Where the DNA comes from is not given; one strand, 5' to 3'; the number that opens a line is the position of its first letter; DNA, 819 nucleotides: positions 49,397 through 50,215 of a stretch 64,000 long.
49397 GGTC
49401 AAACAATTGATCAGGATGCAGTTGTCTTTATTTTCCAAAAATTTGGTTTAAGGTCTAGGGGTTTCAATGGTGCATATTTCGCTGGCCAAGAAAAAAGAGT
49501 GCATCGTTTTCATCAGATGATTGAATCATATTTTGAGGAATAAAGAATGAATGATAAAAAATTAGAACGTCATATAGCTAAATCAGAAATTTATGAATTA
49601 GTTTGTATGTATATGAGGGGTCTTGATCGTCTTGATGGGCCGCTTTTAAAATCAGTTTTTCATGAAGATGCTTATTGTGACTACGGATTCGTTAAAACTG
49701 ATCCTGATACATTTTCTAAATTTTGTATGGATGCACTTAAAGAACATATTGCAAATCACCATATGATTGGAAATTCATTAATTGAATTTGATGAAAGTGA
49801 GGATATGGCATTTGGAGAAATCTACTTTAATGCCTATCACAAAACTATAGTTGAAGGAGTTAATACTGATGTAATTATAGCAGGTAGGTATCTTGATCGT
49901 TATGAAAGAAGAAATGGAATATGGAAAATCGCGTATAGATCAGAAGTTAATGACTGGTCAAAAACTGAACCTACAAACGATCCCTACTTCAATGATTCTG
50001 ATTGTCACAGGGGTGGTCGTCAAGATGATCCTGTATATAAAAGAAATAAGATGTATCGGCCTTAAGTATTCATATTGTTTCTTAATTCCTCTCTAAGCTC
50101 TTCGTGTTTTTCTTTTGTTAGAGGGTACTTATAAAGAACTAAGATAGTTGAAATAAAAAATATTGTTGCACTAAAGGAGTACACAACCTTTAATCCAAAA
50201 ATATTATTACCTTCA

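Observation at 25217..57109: Five paralogous Rieske oxygenase alpha subunits in 32 kb, three each followed by a SnoaL_4/NTF2-like protein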

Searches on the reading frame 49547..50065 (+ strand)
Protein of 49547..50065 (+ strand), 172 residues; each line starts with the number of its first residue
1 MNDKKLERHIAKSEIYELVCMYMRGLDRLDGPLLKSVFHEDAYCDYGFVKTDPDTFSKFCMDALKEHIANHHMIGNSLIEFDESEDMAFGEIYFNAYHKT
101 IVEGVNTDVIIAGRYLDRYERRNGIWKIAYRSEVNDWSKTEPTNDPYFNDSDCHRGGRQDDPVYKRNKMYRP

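Call 4: search_protein_families(library=pfam, proteins=[window:49547-50065:+], max_evalue=0.01)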
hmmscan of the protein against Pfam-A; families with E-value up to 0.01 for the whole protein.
window:49547-50065:+ (172 aa): 1 family
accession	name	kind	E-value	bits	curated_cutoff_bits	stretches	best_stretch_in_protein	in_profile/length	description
PF13577.12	SnoaL_4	-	3.4e-22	79.2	24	1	11-131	5-125/126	SnoaL-like domain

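Call 11: search_protein_families(library=ncbifam, proteins=[window:49547-50065:+], max_evalue=0.01)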
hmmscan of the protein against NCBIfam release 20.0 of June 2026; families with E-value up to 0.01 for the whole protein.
window:49547-50065:+ (172 aa): 0 families

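Call 12: search_solved_structures(query=window:49547-50065:+, max_evalue=10, show_alignments=2)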
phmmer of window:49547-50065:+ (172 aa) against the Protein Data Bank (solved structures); distinct sequences matched with E-value up to 10: 6.
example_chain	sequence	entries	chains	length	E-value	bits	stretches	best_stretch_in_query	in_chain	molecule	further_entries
3a76_A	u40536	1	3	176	0.00066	22.9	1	89-135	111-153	Gamma-hexachlorocyclohexane dehydrochlorinase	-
2chc_A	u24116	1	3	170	0.0012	22.1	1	15-145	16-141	PROTEIN RV3472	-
3s5c_B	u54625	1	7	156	0.0013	22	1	6-129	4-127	LinA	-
5kvb_A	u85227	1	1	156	0.0033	20.7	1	8-129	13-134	Gamma-hexachlorocyclohexane dehydrochlorinase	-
3eby_A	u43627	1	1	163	0.21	14.8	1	61-136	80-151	beta subunit of a putative Aromatic-ring-hydroxylating dioxygenase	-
7w5z_Y0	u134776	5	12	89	0.54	13.5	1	10-56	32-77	Ymf70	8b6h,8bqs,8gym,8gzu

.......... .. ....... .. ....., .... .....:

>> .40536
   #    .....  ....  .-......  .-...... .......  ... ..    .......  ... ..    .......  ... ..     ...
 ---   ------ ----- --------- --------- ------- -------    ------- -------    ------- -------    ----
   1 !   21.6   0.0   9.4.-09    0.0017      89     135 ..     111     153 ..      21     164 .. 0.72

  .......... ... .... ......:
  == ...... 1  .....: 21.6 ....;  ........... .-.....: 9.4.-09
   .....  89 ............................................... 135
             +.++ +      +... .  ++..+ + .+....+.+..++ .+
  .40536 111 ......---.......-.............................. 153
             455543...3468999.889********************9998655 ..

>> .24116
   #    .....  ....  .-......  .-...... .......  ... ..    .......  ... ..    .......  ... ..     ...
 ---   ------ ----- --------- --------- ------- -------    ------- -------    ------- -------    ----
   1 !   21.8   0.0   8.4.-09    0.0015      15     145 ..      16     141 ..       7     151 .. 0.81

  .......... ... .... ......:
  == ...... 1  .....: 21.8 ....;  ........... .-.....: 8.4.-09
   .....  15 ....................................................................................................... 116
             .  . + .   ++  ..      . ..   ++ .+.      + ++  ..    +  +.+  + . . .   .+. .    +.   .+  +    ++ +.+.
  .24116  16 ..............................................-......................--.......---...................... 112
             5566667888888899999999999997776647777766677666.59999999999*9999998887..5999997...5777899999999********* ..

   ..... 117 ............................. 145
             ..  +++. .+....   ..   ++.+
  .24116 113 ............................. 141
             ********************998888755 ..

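Call 16: find_homologous_proteins(query=window:49547-50065:+, max_evalue=0.00001)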
Query window:49547-50065:+ (172 aa): 591 proteins with E <= 0.00001 among 596 candidates; the best 120 are listed.
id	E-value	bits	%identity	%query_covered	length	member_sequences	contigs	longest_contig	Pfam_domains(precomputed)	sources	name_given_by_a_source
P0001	2.2e-115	401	99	100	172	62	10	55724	PF13577.13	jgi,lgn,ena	-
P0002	2.6e-92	326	82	99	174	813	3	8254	PF13577.13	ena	-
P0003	1.2e-88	314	89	87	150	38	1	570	PF13577.13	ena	-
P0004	8.5e-86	304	75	99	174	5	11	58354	PF13577.13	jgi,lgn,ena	jgi:hypothetical protein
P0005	5.8e-82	292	78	100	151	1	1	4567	PF13577.13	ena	-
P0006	6.7e-76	272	70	100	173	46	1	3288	PF13577.13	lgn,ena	-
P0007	9.3e-74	265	68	98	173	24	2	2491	PF13577.13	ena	-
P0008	9.5e-69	249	66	99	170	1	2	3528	PF13577.13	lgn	-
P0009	6.3e-66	240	65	99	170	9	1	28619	PF13577.13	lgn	-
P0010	1.0e-65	239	62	98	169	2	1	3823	PF13577.13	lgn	-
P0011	2.8e-65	238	64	99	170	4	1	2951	PF13577.13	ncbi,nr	ncbi:MAG: nuclear transport factor 2 family protein [Halioglobus sp.]|nr:nuclear transport factor 2 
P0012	2.8e-65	238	63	99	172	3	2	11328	PF13577.13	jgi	jgi:hypothetical protein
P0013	4.8e-65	237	63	97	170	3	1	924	PF13577.13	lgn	-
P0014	4.8e-65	237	90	65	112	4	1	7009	PF13577.13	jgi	jgi:hypothetical protein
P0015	5.5e-65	237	63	100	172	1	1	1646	PF13577.13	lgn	-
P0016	9.8e-65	236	62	99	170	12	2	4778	PF13577.13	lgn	-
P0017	2.2e-64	235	61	98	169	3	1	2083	PF13577.13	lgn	-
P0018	3.5e-63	231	61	99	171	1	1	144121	PF13577.13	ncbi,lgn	ncbi:MAG: nuclear transport factor 2 family protein [Pseudomonadota bacterium]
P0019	4.1e-63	231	62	100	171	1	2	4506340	PF13577.13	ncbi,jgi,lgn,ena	-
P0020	8.6e-63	230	63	97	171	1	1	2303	PF13577.13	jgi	jgi:hypothetical protein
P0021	1.5e-62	229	61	98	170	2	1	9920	PF13577.13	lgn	-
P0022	2.2e-62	228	63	99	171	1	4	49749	PF13577.13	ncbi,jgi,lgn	ncbi:MAG: hypothetical protein ACI9JM_002961 [Halioglobus sp.]|jgi:hypothetical protein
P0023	3.0e-62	228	61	99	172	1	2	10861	PF02982.21,PF13577.13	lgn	-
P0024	6.5e-62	227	64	95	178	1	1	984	PF13577.13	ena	-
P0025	6.9e-62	227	60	97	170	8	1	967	PF13577.13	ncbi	-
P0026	1.1e-61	226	64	98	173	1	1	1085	PF13577.13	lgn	-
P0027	1.5e-61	226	61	97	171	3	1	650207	PF13577.13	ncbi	ncbi:MAG: hypothetical protein Hals2KO_22540 [Halioglobus sp.]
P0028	2.1e-61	225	63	98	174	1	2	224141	PF13577.13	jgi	jgi:SnoaL-like domain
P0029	2.3e-61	225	59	99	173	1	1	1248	PF13577.13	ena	-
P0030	3.0e-61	224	63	97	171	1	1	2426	PF13577.13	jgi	-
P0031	3.6e-61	224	63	97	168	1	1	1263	PF13577.13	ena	-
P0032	4.0e-61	224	65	94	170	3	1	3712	PF13577.13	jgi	jgi:hypothetical protein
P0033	4.3e-61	224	60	99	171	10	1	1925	PF13577.13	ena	-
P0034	4.7e-61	224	60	99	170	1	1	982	PF13577.13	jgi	jgi:hypothetical protein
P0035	6.5e-61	223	58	100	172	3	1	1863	PF13577.13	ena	-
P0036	6.7e-61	223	60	99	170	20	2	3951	PF13577.13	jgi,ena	-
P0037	7.7e-61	223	60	99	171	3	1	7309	PF13577.13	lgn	-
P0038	9.5e-61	223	61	98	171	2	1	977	PF13577.13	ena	-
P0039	1.6e-60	222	62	94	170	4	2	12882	PF13577.13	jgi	jgi:SnoaL-like domain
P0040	1.9e-60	222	61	98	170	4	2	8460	PF13577.13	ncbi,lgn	-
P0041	2.0e-60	222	59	98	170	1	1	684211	PF13577.13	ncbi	ncbi:MAG: nuclear transport factor 2 family protein [Halioglobus sp.]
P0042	2.0e-60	222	61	95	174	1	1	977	PF13577.13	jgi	jgi:hypothetical protein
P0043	2.6e-60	221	63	99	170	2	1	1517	PF13577.13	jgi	jgi:hypothetical protein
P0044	4.6e-60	221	61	97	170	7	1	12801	PF13577.13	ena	-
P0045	5.0e-60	221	62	95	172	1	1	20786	PF13577.13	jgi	jgi:hypothetical protein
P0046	5.2e-60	220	63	97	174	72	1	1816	PF13577.13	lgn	-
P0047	5.5e-60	220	61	97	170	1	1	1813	PF13577.13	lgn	-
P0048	5.7e-60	220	61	97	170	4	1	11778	PF13577.13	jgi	-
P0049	5.8e-60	220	62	99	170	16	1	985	PF13577.13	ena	-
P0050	7.0e-60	220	59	98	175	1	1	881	PF13577.13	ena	-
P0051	7.7e-60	220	61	97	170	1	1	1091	PF13577.13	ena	-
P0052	9.1e-60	220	61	99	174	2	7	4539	PF13577.13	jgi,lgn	-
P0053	9.1e-60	220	61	98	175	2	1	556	PF13577.13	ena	-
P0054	1.3e-59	219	63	98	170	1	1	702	PF13577.13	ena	-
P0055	1.3e-59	219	60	99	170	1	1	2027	PF13577.13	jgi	jgi:hypothetical protein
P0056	1.5e-59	219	61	97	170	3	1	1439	PF13577.13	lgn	-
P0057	1.5e-59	219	61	98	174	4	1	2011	PF13577.13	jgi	jgi:hypothetical protein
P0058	1.8e-59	219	58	98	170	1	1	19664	PF13577.13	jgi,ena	-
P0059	1.9e-59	219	62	95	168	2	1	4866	PF13577.13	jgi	jgi:hypothetical protein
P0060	2.3e-59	218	60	96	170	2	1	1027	PF13577.13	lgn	-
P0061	2.5e-59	218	61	98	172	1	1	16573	PF13577.13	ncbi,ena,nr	ncbi:MAG: nuclear transport factor 2 family protein [Halioglobus sp.]|nr:nuclear transport factor 2 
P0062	3.7e-59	218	61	98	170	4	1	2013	PF13577.13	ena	-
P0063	4.1e-59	218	61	97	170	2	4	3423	PF13577.13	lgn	-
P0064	5.3e-59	217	59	98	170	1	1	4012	PF13577.13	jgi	-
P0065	5.5e-59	217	60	99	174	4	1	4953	PF13577.13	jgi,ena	-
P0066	6.4e-59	217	60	98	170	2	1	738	PF13577.13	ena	-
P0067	7.5e-59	217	62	95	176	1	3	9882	PF13577.13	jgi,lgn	jgi:hypothetical protein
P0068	8.4e-59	217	60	99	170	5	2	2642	PF13577.13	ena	-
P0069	8.6e-59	216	61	95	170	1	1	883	PF13577.13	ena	-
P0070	8.7e-59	216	58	99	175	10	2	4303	PF13577.13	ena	-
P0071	9.6e-59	216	57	98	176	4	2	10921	PF13577.13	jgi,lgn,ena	-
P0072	1.1e-58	216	60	98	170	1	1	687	PF13577.13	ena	-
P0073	1.1e-58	216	62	95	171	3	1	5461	PF13577.13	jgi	jgi:hypothetical protein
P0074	1.2e-58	216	61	99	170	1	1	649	PF13577.13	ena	-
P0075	1.3e-58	216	63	94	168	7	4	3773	PF13577.13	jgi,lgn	jgi:hypothetical protein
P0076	1.4e-58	216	60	99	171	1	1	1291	PF13577.13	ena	-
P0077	1.5e-58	216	61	95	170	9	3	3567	PF13577.13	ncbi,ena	-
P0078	2.5e-58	215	62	99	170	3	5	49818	PF13577.13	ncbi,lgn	-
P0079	2.5e-58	215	56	98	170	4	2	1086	PF13577.13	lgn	-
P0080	2.9e-58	215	83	65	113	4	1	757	PF13577.13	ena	-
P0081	3.2e-58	215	59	97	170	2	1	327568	PF13577.13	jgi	-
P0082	3.3e-58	215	58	99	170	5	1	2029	PF13577.13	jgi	jgi:hypothetical protein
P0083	3.4e-58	215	60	99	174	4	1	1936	PF13577.13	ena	-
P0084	3.5e-58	215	59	98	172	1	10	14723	PF13577.13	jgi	-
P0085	3.5e-58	214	59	97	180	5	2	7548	PF13577.13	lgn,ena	-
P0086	4.5e-58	214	60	100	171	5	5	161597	PF13577.13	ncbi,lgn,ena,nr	ncbi:MAG: nuclear transport factor 2 family protein [Proteobacteria bacterium]|nr:nuclear transport 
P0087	4.9e-58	214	62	92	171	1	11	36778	PF13577.13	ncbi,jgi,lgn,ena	-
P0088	4.9e-58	214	60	99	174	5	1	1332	PF13577.13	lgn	-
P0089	5.1e-58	214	60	100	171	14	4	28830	PF13577.13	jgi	jgi:hypothetical protein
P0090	6.1e-58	214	62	99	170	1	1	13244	PF13577.13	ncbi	-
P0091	6.3e-58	214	60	97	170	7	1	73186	PF13577.13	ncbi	ncbi:MAG: nuclear transport factor 2 family protein [Pseudomonadales bacterium]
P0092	7.2e-58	213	61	97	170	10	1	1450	PF13577.13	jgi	-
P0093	8.4e-58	213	58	98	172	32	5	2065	PF13577.13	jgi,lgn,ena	-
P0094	9.2e-58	213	61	97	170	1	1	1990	PF13577.13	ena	-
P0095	9.5e-58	213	59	99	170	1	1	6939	PF13577.13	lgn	-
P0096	9.6e-58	213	59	97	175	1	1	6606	PF13577.13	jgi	jgi:hypothetical protein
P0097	1.1e-57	213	60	97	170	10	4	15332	PF13577.13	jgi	-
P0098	1.1e-57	213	60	99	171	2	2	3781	PF13577.13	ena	-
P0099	1.1e-57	213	59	99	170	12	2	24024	PF13577.13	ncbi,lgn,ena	-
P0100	1.1e-57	213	61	95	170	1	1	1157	PF13577.13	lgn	-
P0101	1.1e-57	213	59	100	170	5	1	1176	PF13577.13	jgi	jgi:hypothetical protein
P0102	1.2e-57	213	61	97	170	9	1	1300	PF13577.13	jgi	jgi:hypothetical protein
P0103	1.2e-57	213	60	99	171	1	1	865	PF13577.13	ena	-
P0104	1.3e-57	213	57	98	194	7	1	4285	PF13577.13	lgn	-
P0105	1.7e-57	212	61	94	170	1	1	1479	PF13577.13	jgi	jgi:hypothetical protein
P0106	1.9e-57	212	59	99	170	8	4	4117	PF13577.13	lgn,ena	-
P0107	2.9e-57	212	59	97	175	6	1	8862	PF13577.13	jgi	jgi:hypothetical protein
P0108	3.1e-57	211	60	95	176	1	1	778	PF13577.13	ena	-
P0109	3.3e-57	211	60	98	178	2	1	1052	PF13577.13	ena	-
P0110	3.3e-57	211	59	99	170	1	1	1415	PF13577.13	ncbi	-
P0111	3.3e-57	211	62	97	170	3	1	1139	PF13577.13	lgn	-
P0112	3.4e-57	211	56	97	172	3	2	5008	PF13577.13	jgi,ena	jgi:hypothetical protein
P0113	3.5e-57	211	59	99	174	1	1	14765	PF13577.13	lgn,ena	-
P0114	3.6e-57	211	59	99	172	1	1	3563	PF13577.13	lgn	-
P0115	3.7e-57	211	59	97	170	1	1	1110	PF13577.13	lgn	-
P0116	3.8e-57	211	59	95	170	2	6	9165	PF13577.13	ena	-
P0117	3.8e-57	211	60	97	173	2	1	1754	PF13577.13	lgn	-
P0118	4.1e-57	211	57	99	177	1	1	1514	PF13577.13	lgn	-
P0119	4.3e-57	211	59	100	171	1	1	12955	PF13577.13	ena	-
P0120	4.6e-57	211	59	99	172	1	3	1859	PF13577.13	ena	-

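Call 17: find_encoding_contigs(protein=P0019, flank=10000, max_places=3)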
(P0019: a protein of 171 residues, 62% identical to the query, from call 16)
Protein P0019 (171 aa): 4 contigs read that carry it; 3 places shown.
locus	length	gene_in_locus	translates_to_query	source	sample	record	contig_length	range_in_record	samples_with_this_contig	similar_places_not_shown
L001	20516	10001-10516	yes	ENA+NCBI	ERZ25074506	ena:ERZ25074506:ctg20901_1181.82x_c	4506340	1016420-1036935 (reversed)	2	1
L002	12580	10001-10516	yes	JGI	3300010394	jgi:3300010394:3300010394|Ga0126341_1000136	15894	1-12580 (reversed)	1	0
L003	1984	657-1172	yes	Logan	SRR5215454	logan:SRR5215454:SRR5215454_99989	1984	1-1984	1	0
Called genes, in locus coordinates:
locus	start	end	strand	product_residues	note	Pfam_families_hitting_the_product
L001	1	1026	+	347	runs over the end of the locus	PF12146:Hydrolase_4, PF00561:Abhydrolase_1, PF12697:Abhydrolase_6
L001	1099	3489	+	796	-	PF07715:Plug, PF00593:TonB_dep_Rec_b-barrel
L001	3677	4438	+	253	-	PF00106:adh_short, PF23441:SDR (weak), PF08659:KR, PF13561:adh_short_C2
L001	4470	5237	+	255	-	PF06283:ThuA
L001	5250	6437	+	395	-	PF02771:Acyl-CoA_dh_N, PF02770:Acyl-CoA_dh_M, PF00441:Acyl-CoA_dh_1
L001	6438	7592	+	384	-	PF00355:Rieske, PF00848:Ring_hydroxyl_A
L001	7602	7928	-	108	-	PF00355:Rieske, PF13806:Rieske_2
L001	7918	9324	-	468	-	PF00355:Rieske, PF00848:Ring_hydroxyl_A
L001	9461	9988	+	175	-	PF13577:SnoaL_4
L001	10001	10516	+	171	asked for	PF13577:SnoaL_4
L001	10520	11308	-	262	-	PF01790:LGT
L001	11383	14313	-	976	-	PF10282:Lactonase (faint), PF08450:SGL (faint), PF02412:TSP_3 (weak)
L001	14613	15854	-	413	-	PF13469:Sulfotransfer_3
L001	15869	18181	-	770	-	PF03176:MMPL, PF02460:Patched (weak), PF03176:MMPL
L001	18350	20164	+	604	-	PF00578:AhpC-TSA, PF08534:Redoxin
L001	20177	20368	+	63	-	-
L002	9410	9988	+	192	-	PF13577:SnoaL_4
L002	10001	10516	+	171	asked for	PF13577:SnoaL_4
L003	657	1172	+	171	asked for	PF13577:SnoaL_4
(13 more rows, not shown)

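Call 18: find_encoding_contigs(protein=P0001, flank=3000, max_places=4)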
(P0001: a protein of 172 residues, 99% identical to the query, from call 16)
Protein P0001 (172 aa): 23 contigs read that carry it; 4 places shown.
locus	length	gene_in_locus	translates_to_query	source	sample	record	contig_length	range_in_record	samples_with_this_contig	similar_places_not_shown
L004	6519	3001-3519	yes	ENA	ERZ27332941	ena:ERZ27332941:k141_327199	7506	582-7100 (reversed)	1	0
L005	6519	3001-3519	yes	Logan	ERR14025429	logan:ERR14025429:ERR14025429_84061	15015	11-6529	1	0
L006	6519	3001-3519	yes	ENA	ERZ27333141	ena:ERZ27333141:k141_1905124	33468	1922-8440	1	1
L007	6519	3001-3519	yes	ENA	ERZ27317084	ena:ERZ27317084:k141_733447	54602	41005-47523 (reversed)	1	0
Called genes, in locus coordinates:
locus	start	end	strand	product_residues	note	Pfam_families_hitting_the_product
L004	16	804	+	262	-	PF00106:adh_short, PF13561:adh_short_C2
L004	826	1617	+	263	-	PF00378:ECH_1, PF16113:ECH_2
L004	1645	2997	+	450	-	PF00355:Rieske, PF00848:Ring_hydroxyl_A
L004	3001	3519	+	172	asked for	PF13577:SnoaL_4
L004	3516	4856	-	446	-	PF07690:MFS_1, PF13347:MFS_2, PF07690:MFS_1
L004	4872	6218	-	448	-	PF07690:MFS_1, PF13347:MFS_2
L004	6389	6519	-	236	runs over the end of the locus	?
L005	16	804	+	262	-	PF00106:adh_short, PF13561:adh_short_C2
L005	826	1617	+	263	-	PF00378:ECH_1, PF16113:ECH_2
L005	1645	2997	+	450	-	PF00355:Rieske, PF00848:Ring_hydroxyl_A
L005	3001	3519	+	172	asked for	PF13577:SnoaL_4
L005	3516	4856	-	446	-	PF07690:MFS_1, PF13347:MFS_2, PF07690:MFS_1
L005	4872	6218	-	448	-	PF07690:MFS_1, PF13347:MFS_2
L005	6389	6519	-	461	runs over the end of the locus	PF00355:Rieske, PF00848:Ring_hydroxyl_A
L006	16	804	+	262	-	PF00106:adh_short, PF13561:adh_short_C2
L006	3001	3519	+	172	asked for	PF13577:SnoaL_4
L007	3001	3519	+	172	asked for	PF13577:SnoaL_4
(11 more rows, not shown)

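Call 24: find_related_loci(query=A1, collection=genome_contigs, flank=6000)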
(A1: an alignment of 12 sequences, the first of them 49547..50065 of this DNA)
Query A1 (172 aa) in genome_contigs; peptide patterns used: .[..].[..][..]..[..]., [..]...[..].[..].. (x = any residue, [..] = any of these).
598 stretches matched a pattern (row limit reached: there are more); 572 encode a relative of the query (tblastn E <= 1e-3); the best 80 are kept; 80 distinct loci.
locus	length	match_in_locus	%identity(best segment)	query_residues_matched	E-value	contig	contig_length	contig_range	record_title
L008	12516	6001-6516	88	1-172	3e-105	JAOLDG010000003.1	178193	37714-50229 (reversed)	Hyphomicrobiales bacterium isolate AH-657-K06 AH-657-K06_NODE_3, whole genome shotgun sequence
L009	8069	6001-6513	82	3-172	5e-95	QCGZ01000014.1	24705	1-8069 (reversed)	OCS116 cluster bacterium AG-390-I16 Ga0172087_114, whole genome shotgun sequence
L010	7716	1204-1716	81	3-172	5e-95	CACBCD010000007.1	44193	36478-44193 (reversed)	uncultured PS1 clade bacterium isolate AG-349-L06 genome assembly, contig: AG-349-L06_NODE_7, whole genome shotgun seque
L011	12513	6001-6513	82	3-172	2e-94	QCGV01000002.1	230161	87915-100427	OCS116 cluster bacterium AG-390-A19 Ga0172086_102, whole genome shotgun sequence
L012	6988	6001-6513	80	3-172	8e-94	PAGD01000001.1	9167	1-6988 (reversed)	MAG: Rhodobiaceae bacterium isolate MED801 MHASMcontig_179657, whole genome shotgun sequence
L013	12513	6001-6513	80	3-172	1e-93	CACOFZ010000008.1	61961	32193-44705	uncultured PS1 clade bacterium isolate AH-321-D15 genome assembly, contig: AH-321-D15_NODE_8, whole genome shotgun seque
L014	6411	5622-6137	69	2-172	3e-79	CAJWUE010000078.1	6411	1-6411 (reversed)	MAG TPA_asm: uncultured Rhodobiaceae bacterium isolate ERR599132_bin.81_MetaBAT_v2.12.1_MAG genome assembly, contig: NOD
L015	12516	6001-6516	67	2-172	7e-79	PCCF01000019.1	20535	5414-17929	MAG: Rhodobiaceae bacterium isolate NP1070 28409, whole genome shotgun sequence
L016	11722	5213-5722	66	4-172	4e-75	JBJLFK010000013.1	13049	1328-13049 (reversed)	MAG: Alphaproteobacteria bacterium isolate LRMED-253 Rhizobiales-LRMED-253-C14225, whole genome shotgun sequence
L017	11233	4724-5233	67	4-172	4e-75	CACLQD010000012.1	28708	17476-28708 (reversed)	uncultured PS1 clade bacterium isolate AG-470-D15 genome assembly, contig: AG-470-D15_NODE_12, whole genome shotgun sequ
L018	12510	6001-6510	67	4-172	4e-75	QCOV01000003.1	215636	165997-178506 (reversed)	OCS116 cluster bacterium AG-435-F03 Ga0172089_13, whole genome shotgun sequence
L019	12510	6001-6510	67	4-172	4e-75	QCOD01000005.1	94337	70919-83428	OCS116 cluster bacterium AG-430-B22 Ga0172088_105, whole genome shotgun sequence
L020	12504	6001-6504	68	6-172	8e-75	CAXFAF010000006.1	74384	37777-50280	MAG TPA_asm: uncultured bacterium isolate ERR599117_binner13_Refined_37 genome assembly, contig: ERZ841638.43, whole gen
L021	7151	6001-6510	65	4-172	2e-73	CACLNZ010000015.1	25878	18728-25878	uncultured PS1 clade bacterium isolate AG-464-P19 genome assembly, contig: AG-464-P19_NODE_15, whole genome shotgun sequ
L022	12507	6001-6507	65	3-172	7e-71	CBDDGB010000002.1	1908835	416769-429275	MAG: Halioglobus sp. isolate 8a618683-22f6-44b9-bb45-54b76d143a26 genome assembly, contig: contig_2, whole genome shotgu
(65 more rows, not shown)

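Call 27: search_dna_similar(query=window:49547-50065:+, collection=plasmids, mode=protein, max_evalue=0.001, max_rows=30)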
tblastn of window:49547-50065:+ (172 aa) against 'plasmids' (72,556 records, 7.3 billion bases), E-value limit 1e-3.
Records with a match: 212; places in all: 242; records where one place covers at least 80% of the query: 162.
Best place of each record, by identity: <60% 212.
By first word of the organism name: Sinorhizobium 60; Rhizobium 59; Sphingobium 17; Novosphingobium 12; Mesorhizobium 8; Streptomyces 8; Variovorax 7; Rhodococcus 6; Burkholderia 5; Paraburkholderia 5; and 16 more.
By predicted mobility (MOB-suite, as given by PLSDB): conjugative 130; non-mobilizable 69; mobilizable 13.
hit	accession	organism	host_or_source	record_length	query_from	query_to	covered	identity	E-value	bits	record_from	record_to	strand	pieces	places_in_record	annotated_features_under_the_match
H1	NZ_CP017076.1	Novosphingobium resinovorum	single cell,soil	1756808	3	145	83%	46.3%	1e-30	123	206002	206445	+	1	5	none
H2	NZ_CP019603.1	Croceicoccus marinus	-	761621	11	161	88%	42.3%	3e-27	113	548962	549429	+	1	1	nuclear transport factor 2 family protein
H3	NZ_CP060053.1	Croceicoccus marinus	prokaryote,marine sediment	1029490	11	161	88%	42.3%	3e-27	113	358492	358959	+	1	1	none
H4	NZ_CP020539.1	Sphingobium herbicidovorans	cell culture,soil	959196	4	164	94%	37.2%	9e-19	89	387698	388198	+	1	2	nuclear transport factor 2 family protein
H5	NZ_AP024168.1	Vibrio alfacsensis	-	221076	4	172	98%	35.2%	6e-21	96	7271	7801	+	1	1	nuclear transport factor 2 family protein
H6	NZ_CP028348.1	Novosphingobium sp. THN1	cell culture,surface water of Lake Taihu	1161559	11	159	87%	39.6%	1e-30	123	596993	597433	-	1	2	record has no annotation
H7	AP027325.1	Sphingobium sp. TomTYG46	-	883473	15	165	88%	38.5%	3e-18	88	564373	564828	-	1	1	hypothetical protein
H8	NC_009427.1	Novosphingobium aromaticivorans DSM 12444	-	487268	11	159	87%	38.9%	9e-30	120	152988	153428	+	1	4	nuclear transport factor 2 family protein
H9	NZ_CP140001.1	Novosphingobium capsulatum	-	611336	6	158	89%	37.4%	1e-21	98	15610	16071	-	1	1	nuclear transport factor 2 family protein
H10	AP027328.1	Sphingobium sp. TomTYG64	-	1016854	10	165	91%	36.6%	7e-17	84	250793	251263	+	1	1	hypothetical protein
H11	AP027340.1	Sphingobium sp. TomTYG73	-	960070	15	165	88%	37.8%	4e-17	85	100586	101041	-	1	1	hypothetical protein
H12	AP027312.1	Sphingobium sp. TomMM7A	-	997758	15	165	88%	37.8%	4e-17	85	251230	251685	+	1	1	hypothetical protein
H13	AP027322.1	Sphingobium sp. TomTYG43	-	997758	15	165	88%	37.8%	4e-17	85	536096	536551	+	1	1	hypothetical protein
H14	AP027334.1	Sphingobium sp. TomTYG71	-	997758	15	165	88%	37.8%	4e-17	85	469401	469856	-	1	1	hypothetical protein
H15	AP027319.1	Sphingobium sp. TomTYG42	-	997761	15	165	88%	37.8%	4e-17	85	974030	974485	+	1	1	hypothetical protein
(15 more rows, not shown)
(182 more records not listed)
